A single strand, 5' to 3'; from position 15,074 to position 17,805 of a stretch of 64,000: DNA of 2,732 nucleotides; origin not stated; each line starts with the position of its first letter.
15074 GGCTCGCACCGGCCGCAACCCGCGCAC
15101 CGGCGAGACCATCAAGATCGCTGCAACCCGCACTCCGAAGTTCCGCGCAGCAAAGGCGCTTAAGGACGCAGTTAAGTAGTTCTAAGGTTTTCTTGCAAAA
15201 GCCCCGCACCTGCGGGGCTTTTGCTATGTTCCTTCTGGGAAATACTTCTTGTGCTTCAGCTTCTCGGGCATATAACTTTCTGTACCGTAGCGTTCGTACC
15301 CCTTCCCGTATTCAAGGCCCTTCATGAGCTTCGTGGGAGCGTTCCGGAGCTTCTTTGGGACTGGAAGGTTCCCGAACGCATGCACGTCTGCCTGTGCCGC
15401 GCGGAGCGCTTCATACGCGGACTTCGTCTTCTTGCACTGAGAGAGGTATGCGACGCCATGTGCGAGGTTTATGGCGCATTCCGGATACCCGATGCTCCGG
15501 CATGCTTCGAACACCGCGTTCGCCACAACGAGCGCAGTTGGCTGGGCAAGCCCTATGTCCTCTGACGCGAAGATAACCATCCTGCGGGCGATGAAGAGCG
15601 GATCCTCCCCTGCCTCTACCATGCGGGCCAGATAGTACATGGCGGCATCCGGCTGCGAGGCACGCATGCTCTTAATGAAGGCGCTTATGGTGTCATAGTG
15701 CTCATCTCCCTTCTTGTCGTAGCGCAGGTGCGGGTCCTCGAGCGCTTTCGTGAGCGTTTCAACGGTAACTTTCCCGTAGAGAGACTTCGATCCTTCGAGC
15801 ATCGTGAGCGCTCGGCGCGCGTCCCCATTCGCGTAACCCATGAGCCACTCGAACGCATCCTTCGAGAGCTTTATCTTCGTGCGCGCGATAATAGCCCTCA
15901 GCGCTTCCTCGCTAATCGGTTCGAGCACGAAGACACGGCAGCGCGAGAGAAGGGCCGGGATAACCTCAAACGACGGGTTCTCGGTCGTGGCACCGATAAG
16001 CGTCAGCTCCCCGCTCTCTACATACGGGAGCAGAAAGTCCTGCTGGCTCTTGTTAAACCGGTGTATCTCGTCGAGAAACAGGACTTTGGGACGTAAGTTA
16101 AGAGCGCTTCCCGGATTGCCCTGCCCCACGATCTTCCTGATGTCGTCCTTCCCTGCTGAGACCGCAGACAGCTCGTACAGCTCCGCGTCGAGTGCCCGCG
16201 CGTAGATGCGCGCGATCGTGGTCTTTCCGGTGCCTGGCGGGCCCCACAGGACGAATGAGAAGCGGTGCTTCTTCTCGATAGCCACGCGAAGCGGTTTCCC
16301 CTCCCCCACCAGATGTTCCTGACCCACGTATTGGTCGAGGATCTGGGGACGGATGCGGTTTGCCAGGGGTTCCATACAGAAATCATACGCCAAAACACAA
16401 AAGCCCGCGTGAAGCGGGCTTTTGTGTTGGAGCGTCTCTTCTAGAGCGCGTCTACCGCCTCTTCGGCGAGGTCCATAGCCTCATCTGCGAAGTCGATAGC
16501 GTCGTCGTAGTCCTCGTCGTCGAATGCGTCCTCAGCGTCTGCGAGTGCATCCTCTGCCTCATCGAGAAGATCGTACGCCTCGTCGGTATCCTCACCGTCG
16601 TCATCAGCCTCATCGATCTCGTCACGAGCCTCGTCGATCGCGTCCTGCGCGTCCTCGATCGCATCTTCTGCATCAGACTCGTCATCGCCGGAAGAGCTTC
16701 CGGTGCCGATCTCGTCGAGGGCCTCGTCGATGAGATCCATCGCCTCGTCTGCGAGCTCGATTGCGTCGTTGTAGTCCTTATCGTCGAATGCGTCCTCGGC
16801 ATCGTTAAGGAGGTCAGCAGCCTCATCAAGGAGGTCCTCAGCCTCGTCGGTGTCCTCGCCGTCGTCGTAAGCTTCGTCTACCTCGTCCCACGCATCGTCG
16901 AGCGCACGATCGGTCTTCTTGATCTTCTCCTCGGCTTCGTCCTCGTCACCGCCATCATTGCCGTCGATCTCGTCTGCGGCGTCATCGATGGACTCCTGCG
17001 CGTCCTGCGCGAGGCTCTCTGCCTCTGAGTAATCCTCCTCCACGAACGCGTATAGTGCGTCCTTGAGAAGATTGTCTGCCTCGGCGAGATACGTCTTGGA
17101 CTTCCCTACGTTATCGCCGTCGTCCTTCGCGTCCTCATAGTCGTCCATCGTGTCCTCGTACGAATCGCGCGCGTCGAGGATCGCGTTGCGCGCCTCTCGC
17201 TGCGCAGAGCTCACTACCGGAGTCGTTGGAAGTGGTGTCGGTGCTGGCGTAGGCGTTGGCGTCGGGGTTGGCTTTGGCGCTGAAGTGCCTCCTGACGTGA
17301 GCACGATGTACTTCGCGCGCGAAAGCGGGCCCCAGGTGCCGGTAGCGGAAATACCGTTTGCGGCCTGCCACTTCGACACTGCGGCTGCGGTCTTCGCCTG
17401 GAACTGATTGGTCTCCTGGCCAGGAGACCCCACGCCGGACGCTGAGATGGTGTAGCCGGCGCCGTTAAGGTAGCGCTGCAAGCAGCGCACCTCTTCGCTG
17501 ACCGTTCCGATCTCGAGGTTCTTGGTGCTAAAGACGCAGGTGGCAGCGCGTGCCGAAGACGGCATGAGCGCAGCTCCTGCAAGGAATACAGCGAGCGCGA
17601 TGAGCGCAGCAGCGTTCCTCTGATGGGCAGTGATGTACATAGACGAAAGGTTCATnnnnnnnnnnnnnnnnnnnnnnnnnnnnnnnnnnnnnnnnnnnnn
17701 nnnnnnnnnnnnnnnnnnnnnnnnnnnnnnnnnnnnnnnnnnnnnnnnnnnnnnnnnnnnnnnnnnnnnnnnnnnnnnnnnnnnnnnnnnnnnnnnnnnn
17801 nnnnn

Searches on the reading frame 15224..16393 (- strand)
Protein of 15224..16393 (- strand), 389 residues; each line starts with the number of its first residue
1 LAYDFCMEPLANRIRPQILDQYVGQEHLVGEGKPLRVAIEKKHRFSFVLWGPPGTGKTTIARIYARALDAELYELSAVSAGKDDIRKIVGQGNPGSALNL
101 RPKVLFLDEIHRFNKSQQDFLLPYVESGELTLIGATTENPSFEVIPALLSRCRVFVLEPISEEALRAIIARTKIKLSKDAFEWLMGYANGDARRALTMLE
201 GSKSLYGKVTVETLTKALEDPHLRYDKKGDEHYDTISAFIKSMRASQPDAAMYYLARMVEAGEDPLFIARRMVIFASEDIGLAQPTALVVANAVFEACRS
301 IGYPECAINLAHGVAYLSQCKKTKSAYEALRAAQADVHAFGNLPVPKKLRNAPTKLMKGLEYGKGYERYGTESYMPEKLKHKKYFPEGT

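Call 18: find_encoding_contigs(protein=window:15224-16393:-, flank=10000, max_places=10)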
Protein window:15224-16393:- (389 aa): 1 contig read that carries it; 1 place shown.
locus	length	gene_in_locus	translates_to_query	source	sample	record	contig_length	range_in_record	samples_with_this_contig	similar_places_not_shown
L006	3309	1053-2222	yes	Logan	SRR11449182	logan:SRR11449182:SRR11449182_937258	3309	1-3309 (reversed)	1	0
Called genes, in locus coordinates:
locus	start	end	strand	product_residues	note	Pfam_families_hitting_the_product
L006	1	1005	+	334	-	?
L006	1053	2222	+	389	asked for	PF01078:Mg_chelatase (faint), PF05496:RuvB_N, PF00004:AAA, PF07728:AAA_5, PF16193:AAA_assoc_2, PF12002:MgsA_C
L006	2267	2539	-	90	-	PF00216:Bac_DNA_binding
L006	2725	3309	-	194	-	?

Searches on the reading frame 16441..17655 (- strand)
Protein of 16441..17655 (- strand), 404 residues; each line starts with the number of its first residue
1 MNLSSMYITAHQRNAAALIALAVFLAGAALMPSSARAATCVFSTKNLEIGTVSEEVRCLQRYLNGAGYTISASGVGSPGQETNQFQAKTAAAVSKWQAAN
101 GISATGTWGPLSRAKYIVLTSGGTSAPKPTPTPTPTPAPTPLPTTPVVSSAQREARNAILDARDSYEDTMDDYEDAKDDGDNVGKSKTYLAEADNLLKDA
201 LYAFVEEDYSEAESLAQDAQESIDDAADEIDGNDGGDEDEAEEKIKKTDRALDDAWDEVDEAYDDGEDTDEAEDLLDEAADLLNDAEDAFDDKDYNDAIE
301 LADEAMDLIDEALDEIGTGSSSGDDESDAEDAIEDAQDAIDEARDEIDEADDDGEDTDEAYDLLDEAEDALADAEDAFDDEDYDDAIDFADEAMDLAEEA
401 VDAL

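Call 17: find_encoding_contigs(protein=window:16441-17655:-, flank=10000, max_places=10)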
Protein window:16441-17655:- (404 aa): 3 contigs read that carry it; 3 places shown.
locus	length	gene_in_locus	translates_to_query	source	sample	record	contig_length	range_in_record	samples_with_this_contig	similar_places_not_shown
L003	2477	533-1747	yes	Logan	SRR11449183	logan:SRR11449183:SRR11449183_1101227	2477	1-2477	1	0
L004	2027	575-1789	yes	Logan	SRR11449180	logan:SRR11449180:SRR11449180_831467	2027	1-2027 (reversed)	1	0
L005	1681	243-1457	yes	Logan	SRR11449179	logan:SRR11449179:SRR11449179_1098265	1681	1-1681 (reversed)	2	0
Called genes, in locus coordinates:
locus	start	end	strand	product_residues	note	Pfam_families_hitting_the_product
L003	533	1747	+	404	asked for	-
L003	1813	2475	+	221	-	?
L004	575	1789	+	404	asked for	-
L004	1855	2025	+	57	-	?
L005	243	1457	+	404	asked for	-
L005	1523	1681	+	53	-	?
